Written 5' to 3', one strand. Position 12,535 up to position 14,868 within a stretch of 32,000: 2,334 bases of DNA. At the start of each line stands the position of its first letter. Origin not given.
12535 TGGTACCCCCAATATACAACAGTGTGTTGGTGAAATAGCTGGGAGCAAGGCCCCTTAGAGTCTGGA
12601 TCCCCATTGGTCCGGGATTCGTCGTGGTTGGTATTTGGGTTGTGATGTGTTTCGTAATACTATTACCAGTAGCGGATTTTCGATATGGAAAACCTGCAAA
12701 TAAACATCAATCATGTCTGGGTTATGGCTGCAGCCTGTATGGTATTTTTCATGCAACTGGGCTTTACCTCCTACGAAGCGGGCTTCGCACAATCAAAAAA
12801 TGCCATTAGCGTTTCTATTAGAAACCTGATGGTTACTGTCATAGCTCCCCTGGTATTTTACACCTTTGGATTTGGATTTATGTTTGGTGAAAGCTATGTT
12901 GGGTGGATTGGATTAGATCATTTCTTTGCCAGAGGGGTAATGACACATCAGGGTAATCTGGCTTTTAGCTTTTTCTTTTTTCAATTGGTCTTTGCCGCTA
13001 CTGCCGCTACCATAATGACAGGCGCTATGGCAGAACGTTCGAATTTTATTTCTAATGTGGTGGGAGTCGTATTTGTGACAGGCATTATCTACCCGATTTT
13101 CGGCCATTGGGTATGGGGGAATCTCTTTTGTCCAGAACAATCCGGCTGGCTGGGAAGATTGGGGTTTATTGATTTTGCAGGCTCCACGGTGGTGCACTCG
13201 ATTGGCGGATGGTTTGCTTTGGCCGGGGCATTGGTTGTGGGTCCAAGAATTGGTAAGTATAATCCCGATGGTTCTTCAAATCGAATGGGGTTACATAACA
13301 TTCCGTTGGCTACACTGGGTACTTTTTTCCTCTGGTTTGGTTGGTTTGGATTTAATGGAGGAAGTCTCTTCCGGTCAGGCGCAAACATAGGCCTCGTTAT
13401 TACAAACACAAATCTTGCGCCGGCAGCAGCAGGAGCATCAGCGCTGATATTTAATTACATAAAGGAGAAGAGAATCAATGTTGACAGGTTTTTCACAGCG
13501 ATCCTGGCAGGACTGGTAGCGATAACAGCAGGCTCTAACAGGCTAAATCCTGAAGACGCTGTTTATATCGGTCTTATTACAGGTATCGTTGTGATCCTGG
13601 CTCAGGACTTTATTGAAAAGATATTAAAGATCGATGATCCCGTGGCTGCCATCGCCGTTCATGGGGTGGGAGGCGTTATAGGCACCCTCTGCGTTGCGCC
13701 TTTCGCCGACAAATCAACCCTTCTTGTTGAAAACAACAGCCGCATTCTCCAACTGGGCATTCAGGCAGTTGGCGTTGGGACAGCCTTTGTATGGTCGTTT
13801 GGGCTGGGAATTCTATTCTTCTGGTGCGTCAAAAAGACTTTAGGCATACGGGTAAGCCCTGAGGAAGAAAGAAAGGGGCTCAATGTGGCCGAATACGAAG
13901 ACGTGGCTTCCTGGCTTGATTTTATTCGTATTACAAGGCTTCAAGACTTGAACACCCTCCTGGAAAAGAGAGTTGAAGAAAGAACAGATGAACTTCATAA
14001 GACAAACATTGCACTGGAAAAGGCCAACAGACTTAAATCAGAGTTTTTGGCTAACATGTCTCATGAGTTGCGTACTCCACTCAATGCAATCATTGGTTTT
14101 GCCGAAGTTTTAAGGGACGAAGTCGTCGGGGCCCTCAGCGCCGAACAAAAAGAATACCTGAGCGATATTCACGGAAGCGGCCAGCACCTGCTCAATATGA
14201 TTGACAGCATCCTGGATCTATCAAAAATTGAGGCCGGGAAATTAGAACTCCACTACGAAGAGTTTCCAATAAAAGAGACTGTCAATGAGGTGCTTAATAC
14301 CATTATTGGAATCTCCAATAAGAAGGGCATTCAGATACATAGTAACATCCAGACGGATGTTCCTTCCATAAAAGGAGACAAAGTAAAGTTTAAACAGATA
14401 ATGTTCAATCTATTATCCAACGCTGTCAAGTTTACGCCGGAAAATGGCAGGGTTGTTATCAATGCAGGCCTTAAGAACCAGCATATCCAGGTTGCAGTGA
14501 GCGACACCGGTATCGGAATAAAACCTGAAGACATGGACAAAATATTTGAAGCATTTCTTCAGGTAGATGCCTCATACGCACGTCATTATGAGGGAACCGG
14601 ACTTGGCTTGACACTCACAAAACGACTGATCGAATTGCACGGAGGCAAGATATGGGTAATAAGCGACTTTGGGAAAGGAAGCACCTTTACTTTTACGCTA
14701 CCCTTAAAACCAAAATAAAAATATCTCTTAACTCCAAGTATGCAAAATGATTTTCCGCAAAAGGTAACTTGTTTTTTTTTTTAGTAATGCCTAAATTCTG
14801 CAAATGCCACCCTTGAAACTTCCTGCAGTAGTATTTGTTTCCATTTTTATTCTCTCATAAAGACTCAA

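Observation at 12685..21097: Ammonium-sensor kinase and heme-c sensor hybrid kinase bracket two output-less receiver proteins in an operon headed by a GH15-ferredoxin enzyme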

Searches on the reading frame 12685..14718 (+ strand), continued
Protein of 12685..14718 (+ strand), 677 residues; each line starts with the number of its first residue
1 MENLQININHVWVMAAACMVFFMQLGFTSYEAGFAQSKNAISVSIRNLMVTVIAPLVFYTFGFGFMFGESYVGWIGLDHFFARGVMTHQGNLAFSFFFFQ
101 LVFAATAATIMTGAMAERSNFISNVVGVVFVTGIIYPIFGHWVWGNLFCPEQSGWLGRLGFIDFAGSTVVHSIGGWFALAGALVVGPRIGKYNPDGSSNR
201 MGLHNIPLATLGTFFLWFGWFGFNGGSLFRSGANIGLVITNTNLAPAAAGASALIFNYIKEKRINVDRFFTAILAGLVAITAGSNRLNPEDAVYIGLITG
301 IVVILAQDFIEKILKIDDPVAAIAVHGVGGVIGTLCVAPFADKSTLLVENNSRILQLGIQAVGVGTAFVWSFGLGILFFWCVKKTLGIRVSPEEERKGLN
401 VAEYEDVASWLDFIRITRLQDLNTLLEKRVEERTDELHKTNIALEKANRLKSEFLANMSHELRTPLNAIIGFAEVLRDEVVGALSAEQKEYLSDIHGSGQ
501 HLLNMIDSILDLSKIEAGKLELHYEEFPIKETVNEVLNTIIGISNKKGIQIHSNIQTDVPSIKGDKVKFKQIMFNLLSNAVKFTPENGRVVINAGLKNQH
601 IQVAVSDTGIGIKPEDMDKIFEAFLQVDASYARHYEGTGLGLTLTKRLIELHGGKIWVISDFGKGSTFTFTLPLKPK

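Call 15: find_encoding_contigs(protein=P0101, flank=10000, max_places=2)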
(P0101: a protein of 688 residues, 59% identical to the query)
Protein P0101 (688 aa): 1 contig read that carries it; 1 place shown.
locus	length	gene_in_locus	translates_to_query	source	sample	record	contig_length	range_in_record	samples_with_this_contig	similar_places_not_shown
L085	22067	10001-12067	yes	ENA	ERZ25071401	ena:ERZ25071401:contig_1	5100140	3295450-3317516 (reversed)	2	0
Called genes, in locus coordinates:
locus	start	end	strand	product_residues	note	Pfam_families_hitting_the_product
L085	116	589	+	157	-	PF03899:ATP-synt_I (weak)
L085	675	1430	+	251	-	PF00119:ATP-synt_A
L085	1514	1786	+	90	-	PF00137:ATP-synt_C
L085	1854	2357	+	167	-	PF00430:ATP-synt_B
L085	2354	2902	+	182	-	PF00213:OSCP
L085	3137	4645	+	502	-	PF02874:ATP-synt_ab_N, PF00006:ATP-synt_ab, PF00306:ATP-synt_ab_C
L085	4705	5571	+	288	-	PF00231:ATP-synt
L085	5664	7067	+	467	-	PF02874:ATP-synt_ab_N, PF00006:ATP-synt_ab, PF22919:ATP-synt_VA_C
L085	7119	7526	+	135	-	PF02823:ATP-synt_DE_N, PF00401:ATP-synt_DE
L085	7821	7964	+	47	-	-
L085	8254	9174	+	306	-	PF00586:AIRS, PF02769:AIRS_C (weak)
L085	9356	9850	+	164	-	PF02367:TsaE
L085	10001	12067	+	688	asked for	PF00909:Ammonium_transp, PF00512:HisKA, PF02518:HATPase_c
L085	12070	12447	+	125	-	PF00072:Response_reg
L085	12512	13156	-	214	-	PF00730:HhH-GPD, PF00633:HHH (weak)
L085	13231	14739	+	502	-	PF00370:FGGY_N, PF02782:FGGY_C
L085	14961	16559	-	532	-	-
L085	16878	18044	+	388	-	-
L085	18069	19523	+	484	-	PF00149:Metallophos (faint)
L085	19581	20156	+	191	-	-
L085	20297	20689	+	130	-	-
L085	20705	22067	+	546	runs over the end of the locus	PF00732:GMC_oxred_N, PF00890:FAD_binding_2 (weak), PF01266:DAO (weak), PF07992:Pyr_redox_2 (weak), PF13450:NAD_binding_8 (weak), PF05199:GMC_oxred_C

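Call 17: find_encoding_contigs(protein=P0003, flank=10000, max_places=1)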
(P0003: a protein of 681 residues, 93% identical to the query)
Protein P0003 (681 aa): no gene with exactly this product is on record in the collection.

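Call 18: find_encoding_contigs(protein=P0059, flank=10000, max_places=1)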
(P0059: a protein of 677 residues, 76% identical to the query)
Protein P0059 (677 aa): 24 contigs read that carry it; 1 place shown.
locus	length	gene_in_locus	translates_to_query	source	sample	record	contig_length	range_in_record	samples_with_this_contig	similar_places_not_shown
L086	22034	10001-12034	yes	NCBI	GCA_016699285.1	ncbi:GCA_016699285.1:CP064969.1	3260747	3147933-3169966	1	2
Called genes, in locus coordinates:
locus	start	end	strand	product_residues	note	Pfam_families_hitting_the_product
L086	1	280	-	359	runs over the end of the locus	PF13685:Fe-ADH_2, PF01761:DHQ_synthase, PF24621:DHQS_C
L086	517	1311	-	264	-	PF04199:Cyclase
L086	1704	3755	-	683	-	PF12439:GDE_N, PF06202:GDE_C, PF22422:MGH1-like_GH (weak)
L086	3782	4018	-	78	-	-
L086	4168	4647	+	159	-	-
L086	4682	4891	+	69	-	-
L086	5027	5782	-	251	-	PF01914:MarC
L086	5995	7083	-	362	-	-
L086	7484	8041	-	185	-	PF04366:Ysc84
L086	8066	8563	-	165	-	-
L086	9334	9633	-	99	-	PF01527:HTH_Tnp_1, PF13518:HTH_28 (weak)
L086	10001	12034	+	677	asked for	PF00909:Ammonium_transp, PF00512:HisKA, PF02518:HATPase_c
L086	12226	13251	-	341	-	PF08240:ADH_N, PF16912:Glu_dehyd_C, PF00107:ADH_zinc_N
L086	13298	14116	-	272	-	PF01791:DeoC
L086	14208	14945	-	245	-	PF25087:GMPPB_C (weak), PF00132:Hexapep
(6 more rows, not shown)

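Call 43: find_encoding_contigs(protein=P0094, flank=10000, max_places=1)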
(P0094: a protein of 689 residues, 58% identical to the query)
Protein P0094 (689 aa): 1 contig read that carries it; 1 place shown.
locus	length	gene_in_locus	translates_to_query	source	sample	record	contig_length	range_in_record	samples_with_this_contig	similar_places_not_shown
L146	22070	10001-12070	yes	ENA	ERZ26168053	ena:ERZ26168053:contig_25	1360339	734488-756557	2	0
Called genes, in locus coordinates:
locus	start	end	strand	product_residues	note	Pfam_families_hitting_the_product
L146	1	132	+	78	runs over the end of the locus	PF09527:ATPase_gene1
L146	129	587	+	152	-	PF03899:ATP-synt_I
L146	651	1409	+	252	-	PF00119:ATP-synt_A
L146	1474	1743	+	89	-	PF00137:ATP-synt_C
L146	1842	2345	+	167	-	PF00430:ATP-synt_B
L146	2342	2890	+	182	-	PF00213:OSCP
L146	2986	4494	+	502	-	PF02874:ATP-synt_ab_N, PF00006:ATP-synt_ab, PF00306:ATP-synt_ab_C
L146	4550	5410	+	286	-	PF00231:ATP-synt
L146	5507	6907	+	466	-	PF02874:ATP-synt_ab_N, PF00006:ATP-synt_ab, PF22919:ATP-synt_VA_C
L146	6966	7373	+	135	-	PF02823:ATP-synt_DE_N, PF00401:ATP-synt_DE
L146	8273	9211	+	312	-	PF00586:AIRS, PF02769:AIRS_C (faint)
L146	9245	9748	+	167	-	PF02367:TsaE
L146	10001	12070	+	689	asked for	PF00909:Ammonium_transp, PF00512:HisKA, PF02518:HATPase_c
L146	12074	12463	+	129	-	PF00072:Response_reg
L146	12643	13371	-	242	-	PF03099:BPL_LplA_LipB, PF16917:BPL_LplA_LipB_2 (weak)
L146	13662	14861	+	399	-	PF04108:ATG17_like (faint), PF28175:T4SS_LegC2C7 (faint), PF01442:Apolipoprotein (faint), PF04513:Baculo_PEP_C (faint)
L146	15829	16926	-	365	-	PF01073:3Beta_HSD, PF01370:Epimerase, PF02719:Polysacc_synt_2, PF04321:RmlD_sub_bind, PF07993:NAD_binding_4, PF16363:GDP_Man_Dehyd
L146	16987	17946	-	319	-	PF25087:GMPPB_C (faint), PF00132:Hexapep (faint)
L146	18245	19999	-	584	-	PF01609:DDE_Tnp_1, PF13701:DDE_Tnp_1_4 (weak)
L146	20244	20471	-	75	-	PF00291:PALP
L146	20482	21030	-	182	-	PF00291:PALP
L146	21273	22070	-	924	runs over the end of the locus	PF00675:Peptidase_M16, PF08593:Mug135_C (faint), PF05193:Peptidase_M16_C, PF00675:Peptidase_M16, PF05193:Peptidase_M16_C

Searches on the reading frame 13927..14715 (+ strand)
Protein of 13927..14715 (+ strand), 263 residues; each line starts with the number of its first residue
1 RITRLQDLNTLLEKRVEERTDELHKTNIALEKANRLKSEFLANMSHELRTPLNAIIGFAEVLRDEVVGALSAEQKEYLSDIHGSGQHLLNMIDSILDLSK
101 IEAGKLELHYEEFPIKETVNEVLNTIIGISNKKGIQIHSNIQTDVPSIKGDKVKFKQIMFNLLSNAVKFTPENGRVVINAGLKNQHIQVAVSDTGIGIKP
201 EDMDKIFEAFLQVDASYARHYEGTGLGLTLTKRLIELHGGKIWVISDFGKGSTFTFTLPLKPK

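Call 38: search_protein_representatives(protein=window:13927-14715:+)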
Query: 263 residues. Proteins with E-value up to 0.001 (for the whole library): 1605808; up to 1e-10: 1082149; up to 1e-30: 397313. The best 150 are listed.
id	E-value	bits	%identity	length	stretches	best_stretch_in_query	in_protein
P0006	6.4e-134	461.7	80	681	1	1-262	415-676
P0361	1.5e-133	460.5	48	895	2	22-260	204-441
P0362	1.1e-132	457.6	32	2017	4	29-259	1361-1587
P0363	2.1e-125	433.8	47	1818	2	4-260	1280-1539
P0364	9.5e-121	418.5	45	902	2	21-262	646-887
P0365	1.2e-119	415.0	46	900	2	23-262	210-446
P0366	7.3e-117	405.8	44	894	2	31-263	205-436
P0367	2.1e-114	397.8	44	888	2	15-259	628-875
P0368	8.8e-114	395.7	44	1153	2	11-259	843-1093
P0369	6.2e-113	392.9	45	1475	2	15-261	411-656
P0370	8.5e-113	392.5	43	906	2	28-261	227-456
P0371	1.1e-112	392.1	70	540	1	5-263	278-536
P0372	1.1e-111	388.9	42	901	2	29-261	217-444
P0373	3.6e-109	380.6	45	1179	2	14-261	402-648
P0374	4.1e-109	380.4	44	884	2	22-262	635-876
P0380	2.1e-107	374.8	67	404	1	9-262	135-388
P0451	3.8e-96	338.0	59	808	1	4-262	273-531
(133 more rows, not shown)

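Call 39: search_protein_families(library=pfam, proteins=[P0371, P0380, P0451, P0361, P0365], max_evalue=0.0001)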
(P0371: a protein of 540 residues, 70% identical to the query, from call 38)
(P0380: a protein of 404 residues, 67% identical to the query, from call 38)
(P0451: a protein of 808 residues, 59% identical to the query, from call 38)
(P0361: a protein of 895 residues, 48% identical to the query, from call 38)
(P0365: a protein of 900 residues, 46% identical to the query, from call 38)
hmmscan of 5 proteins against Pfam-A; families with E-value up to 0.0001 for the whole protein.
P0371 (540 aa): 2 families
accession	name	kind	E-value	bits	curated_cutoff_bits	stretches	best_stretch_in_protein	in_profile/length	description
PF02518.31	HATPase_c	-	3.9e-32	111.4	26.4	1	424-534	2-110/111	Histidine kinase-, DNA gyrase B-, and HSP90-like ATPase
PF00512.31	HisKA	-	2.7e-24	85.4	26.9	1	310-377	2-66/66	His Kinase A (phospho-acceptor) domain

P0380 (404 aa): 3 families
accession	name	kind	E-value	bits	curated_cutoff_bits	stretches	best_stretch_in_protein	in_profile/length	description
PF02518.31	HATPase_c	-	1.2e-31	109.8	26.4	1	277-387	2-110/111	Histidine kinase-, DNA gyrase B-, and HSP90-like ATPase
PF00072.30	Response_reg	-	6.5e-25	87.9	30.2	1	7-118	1-110/111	Response regulator receiver domain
PF00512.31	HisKA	-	2.6e-24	85.5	26.9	1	163-230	2-66/66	His Kinase A (phospho-acceptor) domain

P0451 (808 aa): 5 families
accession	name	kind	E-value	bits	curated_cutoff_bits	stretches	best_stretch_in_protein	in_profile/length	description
PF00072.30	Response_reg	-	1e-41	142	30.2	2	683-795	1-110/111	Response regulator receiver domain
PF11845.13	Tll0287-like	-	5.2e-35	121.4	24.1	1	32-191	2-144/144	Tll0287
PF02518.31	HATPase_c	-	6.8e-31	107.4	26.4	1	420-530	2-110/111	Histidine kinase-, DNA gyrase B-, and HSP90-like ATPase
PF00512.31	HisKA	-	4.8e-24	84.6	26.9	1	305-373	1-66/66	His Kinase A (phospho-acceptor) domain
PF00672.30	HAMP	-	4.4e-11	43.4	25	1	225-275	3-52/53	HAMP domain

P0361 (895 aa): 4 families
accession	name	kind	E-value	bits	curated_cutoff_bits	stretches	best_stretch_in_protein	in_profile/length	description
PF02518.31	HATPase_c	-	1.7e-66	222.1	26.4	2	782-887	2-109/111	Histidine kinase-, DNA gyrase B-, and HSP90-like ATPase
PF00512.31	HisKA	-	3.5e-48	162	26.9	2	668-735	2-66/66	His Kinase A (phospho-acceptor) domain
PF13581.12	HATPase_c_2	-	2.7e-09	37.5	27.4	0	330-417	25-110/127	Histidine kinase-like ATPase domain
PF10090.15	HPTransfase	-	8.3e-05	22.8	22.9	0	784-832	30-78/123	Histidine phosphotransferase C-terminal domain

P0365 (900 aa): 4 families
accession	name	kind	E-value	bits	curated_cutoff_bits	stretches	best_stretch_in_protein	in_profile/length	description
PF02518.31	HATPase_c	-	2e-60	202.5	26.4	2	338-445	2-110/111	Histidine kinase-, DNA gyrase B-, and HSP90-like ATPase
PF00512.31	HisKA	-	2.4e-46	156.1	26.9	2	223-291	1-66/66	His Kinase A (phospho-acceptor) domain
PF13581.12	HATPase_c_2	-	2.3e-08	34.5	27.4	0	780-869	30-110/127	Histidine kinase-like ATPase domain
PF13589.12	HATPase_c_3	-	4.5e-05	23.9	25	0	786-839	2-54/137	Histidine kinase-, DNA gyrase B-, and HSP90-like ATPase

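Call 65: list_cluster_members(proteins=[P0371, P0380, P0101, P0094])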
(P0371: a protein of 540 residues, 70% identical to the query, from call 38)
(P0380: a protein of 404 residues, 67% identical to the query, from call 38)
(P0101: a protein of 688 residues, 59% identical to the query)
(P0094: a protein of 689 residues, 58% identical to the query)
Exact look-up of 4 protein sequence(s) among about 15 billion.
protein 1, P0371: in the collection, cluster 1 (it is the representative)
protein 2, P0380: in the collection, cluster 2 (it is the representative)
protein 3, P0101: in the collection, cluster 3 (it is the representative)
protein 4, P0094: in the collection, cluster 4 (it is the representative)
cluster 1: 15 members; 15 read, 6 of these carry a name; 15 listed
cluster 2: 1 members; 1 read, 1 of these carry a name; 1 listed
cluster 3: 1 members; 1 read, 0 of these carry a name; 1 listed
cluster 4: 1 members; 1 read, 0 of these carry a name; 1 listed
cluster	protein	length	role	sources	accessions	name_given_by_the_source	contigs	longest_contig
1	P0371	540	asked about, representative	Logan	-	-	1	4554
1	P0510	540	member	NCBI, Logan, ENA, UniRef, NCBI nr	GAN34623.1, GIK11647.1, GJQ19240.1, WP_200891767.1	sensor histidine kinase [Candidatus Brocadia sinica] | histidine kinase n=2 Tax=Candidatus Brocadia TaxID=380240 RepID=A0ABQ0K0Y7_9BACT | ATP-binding protein [Candidatus Brocadia sinica]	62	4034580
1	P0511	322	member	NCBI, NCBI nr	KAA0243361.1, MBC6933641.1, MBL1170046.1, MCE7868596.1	MAG: hypothetical protein DYG83_17640 [Candidatus Brocadia sp. AMX2] | MAG: hypothetical protein EDM70_10850 [Candidatus Brocadia sp. AMX2]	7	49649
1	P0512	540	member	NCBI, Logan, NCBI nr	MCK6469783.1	MAG: ATP-binding protein [Candidatus Brocadia sinica] | ATP-binding protein [Candidatus Brocadia sinica]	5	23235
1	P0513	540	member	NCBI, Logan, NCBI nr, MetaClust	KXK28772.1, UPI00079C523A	MAG: hypothetical protein UZ01_02512 [Candidatus Brocadia sinica] | status=active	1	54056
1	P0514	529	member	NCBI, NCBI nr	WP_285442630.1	sensor histidine kinase [Candidatus Brocadia sp. AMX2] | ATP-binding protein [Candidatus Brocadia sp. AMX2]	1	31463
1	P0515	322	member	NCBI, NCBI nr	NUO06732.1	MAG: hypothetical protein HUU07_15275 [Candidatus Brocadia sinica] | hypothetical protein [Candidatus Brocadia sinica]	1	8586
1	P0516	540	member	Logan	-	-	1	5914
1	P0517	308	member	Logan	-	-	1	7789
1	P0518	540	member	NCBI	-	-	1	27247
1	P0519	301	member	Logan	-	-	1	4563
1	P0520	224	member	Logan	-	-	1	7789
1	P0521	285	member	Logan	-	-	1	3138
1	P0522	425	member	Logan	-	-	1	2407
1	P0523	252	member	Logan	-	-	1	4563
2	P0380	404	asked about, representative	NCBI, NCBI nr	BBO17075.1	histidine kinase [Candidatus Brocadia pituitae]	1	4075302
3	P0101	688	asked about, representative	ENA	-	-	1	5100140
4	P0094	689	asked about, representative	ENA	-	-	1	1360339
